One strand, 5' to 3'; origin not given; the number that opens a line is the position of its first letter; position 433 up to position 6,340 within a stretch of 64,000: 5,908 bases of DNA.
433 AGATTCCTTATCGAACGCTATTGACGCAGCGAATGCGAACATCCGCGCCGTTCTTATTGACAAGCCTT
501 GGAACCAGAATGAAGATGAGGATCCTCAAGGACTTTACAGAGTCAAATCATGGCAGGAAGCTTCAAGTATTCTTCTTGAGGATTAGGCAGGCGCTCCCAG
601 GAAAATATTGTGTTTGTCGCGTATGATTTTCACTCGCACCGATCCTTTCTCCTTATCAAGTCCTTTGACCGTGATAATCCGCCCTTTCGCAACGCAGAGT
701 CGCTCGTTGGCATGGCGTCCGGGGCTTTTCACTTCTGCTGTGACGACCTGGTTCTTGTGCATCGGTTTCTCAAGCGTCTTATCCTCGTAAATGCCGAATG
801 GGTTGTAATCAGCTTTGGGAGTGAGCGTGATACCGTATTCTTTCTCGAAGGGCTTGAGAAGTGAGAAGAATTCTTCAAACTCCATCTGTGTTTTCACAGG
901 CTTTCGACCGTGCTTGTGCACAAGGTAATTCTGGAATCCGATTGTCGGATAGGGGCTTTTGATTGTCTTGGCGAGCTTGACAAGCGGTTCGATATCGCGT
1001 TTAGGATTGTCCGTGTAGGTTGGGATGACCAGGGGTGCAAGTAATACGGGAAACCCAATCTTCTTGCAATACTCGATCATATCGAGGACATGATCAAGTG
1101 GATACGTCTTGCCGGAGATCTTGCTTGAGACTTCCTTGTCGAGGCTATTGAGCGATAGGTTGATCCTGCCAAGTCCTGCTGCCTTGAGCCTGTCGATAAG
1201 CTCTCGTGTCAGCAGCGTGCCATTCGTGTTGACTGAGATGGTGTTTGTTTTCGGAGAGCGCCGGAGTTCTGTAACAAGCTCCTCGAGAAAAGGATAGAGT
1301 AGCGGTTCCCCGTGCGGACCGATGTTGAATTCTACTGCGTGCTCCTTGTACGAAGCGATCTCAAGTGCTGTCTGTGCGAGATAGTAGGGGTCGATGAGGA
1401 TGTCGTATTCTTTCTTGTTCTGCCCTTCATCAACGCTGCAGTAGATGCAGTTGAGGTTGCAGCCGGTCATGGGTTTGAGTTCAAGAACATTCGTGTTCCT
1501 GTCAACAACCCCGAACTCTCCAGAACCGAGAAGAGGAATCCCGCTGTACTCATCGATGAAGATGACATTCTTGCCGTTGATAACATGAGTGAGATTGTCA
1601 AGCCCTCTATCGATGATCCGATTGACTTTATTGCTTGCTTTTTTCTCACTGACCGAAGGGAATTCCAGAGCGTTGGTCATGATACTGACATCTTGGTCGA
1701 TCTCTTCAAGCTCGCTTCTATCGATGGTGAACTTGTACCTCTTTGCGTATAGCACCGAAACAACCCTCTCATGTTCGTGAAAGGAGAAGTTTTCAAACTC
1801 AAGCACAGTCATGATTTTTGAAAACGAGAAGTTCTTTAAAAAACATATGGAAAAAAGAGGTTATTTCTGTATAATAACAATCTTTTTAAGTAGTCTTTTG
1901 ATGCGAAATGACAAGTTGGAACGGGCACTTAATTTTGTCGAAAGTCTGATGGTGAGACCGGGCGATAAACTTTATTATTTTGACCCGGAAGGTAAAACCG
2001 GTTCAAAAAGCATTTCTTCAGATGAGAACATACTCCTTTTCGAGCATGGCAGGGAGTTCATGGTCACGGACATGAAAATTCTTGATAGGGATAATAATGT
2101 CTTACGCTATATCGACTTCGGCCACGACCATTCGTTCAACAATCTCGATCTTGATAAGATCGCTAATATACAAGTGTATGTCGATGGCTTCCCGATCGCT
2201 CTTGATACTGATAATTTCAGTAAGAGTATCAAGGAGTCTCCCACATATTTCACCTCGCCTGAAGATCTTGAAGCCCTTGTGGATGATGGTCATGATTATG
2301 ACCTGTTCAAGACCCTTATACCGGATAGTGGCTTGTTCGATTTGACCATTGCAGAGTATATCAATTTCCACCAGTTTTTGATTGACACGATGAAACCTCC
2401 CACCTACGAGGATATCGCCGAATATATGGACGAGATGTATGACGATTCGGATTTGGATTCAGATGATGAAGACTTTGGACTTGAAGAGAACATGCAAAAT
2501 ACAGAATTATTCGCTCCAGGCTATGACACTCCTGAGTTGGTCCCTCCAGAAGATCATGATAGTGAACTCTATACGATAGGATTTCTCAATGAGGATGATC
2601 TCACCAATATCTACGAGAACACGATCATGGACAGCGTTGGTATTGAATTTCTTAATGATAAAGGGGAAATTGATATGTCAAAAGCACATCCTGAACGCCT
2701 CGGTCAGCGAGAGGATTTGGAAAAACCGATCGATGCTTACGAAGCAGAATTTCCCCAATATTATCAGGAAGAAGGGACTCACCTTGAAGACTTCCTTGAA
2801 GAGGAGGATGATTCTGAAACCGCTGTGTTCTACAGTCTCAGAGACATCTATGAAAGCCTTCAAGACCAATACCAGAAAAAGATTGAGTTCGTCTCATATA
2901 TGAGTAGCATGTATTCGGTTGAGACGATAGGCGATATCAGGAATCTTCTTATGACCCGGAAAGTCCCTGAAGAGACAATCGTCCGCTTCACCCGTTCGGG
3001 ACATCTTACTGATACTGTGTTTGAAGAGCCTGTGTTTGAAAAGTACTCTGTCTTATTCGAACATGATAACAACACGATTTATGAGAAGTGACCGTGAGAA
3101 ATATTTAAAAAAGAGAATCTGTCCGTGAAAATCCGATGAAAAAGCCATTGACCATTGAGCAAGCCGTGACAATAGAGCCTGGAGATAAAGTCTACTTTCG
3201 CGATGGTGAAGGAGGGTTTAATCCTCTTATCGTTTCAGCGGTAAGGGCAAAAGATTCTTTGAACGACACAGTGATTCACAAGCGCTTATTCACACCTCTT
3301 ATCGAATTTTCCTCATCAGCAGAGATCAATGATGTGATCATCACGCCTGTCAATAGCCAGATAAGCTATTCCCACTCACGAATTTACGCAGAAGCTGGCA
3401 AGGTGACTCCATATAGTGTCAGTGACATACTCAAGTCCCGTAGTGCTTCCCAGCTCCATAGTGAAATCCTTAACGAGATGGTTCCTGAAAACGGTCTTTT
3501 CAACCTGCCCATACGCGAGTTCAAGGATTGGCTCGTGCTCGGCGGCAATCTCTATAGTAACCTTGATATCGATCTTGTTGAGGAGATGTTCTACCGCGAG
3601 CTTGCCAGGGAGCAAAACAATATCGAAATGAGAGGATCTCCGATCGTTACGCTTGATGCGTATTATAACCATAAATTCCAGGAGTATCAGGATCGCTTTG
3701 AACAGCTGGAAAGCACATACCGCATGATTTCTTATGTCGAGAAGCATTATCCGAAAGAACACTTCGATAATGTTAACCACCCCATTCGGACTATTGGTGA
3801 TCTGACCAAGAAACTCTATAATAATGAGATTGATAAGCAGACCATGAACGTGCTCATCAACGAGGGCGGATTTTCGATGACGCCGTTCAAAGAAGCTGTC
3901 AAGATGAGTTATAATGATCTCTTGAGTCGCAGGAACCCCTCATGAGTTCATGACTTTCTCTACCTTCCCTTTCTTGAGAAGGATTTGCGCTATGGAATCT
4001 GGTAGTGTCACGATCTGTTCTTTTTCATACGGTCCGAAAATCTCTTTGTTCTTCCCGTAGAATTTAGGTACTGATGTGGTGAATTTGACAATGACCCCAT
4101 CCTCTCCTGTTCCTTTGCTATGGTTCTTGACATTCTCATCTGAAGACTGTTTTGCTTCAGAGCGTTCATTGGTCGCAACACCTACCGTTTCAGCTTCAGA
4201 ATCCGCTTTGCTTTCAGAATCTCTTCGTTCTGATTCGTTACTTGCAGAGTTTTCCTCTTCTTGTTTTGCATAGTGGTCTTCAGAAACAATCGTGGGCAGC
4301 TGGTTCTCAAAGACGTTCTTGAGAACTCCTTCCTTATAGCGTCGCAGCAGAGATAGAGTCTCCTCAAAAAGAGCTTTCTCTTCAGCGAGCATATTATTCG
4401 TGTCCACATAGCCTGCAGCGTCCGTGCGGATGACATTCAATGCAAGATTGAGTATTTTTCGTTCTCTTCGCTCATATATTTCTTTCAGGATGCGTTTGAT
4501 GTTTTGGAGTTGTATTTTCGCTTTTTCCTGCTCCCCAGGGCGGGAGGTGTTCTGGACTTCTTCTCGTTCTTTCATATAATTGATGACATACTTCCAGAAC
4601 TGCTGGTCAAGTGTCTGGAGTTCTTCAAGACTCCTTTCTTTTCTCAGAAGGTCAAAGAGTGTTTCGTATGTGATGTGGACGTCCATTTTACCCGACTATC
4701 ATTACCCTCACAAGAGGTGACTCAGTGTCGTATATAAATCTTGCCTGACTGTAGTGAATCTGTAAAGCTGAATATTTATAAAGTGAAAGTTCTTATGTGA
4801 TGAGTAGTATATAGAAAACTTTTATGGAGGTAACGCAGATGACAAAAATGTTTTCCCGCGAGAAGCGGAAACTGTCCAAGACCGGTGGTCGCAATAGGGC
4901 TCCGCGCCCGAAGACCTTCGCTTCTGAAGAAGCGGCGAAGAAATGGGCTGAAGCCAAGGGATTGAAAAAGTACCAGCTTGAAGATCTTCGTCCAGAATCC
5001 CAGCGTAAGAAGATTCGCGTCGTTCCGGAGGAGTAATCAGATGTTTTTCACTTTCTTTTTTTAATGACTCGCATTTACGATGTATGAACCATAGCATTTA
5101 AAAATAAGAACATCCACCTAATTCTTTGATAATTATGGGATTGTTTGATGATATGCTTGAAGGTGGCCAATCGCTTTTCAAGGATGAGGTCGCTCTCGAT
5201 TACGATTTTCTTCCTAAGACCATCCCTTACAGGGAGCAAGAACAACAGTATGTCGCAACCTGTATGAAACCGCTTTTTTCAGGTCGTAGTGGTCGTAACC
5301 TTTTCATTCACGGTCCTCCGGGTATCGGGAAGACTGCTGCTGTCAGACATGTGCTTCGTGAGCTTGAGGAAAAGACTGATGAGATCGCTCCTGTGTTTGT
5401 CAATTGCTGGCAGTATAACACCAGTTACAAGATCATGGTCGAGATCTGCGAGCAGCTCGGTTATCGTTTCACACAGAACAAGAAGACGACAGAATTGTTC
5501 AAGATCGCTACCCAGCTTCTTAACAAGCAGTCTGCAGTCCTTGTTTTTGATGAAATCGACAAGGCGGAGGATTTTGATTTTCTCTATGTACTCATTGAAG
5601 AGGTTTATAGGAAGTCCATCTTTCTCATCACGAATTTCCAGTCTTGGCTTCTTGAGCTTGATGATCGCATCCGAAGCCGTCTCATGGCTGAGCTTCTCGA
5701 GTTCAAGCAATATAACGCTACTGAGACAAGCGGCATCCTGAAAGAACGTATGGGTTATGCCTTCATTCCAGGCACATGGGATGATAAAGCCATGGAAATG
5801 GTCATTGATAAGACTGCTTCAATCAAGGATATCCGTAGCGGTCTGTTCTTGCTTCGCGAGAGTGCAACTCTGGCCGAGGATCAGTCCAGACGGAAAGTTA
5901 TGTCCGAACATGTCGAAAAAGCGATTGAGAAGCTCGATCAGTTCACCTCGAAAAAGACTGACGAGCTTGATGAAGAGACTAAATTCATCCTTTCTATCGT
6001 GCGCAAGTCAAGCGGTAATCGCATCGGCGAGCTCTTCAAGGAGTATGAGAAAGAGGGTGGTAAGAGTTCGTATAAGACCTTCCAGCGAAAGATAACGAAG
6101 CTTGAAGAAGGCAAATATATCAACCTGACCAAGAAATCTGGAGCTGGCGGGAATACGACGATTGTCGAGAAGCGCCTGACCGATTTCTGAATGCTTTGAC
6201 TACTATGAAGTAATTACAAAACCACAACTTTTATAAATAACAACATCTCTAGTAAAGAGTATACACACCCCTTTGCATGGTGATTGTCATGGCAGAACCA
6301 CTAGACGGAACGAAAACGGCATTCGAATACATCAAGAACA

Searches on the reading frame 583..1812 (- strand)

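Call 72: search_protein_families(library=pfam, proteins=[window:583-1812:-], max_evalue=0.0001)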
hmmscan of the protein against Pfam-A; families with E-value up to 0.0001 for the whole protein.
window:583-1812:- (409 aa): 1 family
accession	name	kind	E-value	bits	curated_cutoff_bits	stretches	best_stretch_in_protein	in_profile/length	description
PF04055.27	Radical_SAM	-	7.9e-27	94.9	29.5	1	113-270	2-158/166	Radical SAM superfamily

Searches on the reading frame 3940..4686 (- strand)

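Call 72: search_protein_families(library=pfam, proteins=[window:3940-4686:-], max_evalue=0.0001)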
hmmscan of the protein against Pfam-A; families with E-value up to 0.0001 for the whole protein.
window:3940-4686:- (248 aa): 2 families
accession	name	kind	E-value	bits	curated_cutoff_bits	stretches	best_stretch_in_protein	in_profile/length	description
PF22090.1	Gins51_C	-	3.3e-10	40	27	1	199-245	2-48/48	Gins51, C-terminal domain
PF05916.17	Sld5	-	4.3e-06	27.3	22.3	1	49-119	38-99/102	GINS complex protein helical bundle domain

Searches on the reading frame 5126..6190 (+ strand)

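Call 72: search_protein_families(library=pfam, proteins=[window:5126-6190:+], max_evalue=0.0001)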
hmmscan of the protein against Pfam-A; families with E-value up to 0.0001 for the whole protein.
window:5126-6190:+ (354 aa): 10 families
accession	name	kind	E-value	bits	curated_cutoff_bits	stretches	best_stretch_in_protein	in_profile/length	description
PF13401.12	AAA_22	-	8.7e-14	52.4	27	1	56-148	5-97/130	AAA domain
PF13191.12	AAA_16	-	1.6e-12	48.7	32.6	1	33-157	2-156/167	AAA ATPase domain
PF22703.2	Cdc6_lid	-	1.7e-12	47.5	27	1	204-267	3-67/68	Cdc6 AAA+ ATPase-type lid domain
PF00931.28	NB-ARC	-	1.1e-09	38.3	23.5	1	44-169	6-134/248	NB-ARC domain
PF05729.18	NACHT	-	1e-08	35.6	26.7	1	59-199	3-157/167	NACHT domain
PF00004.35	AAA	-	1.9e-07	32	21.2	1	60-147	2-69/131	ATPase family associated with various cellular activities (AAA)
PF05621.17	TniB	-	5.6e-07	29.6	22.4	1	57-147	36-131/189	Bacterial TniB protein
PF24883.2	NPHP3_N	-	1.4e-06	29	24.8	0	55-94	21-60/164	Nephrocystin 3, N-terminal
PF07693.20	KAP_NTPase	-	7.4e-05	22.6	20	0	60-272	24-148/293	KAP family P-loop domain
PF07728.20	AAA_5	-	7.9e-05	23.1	22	0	58-158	1-88/139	AAA domain (dynein-related subfamily)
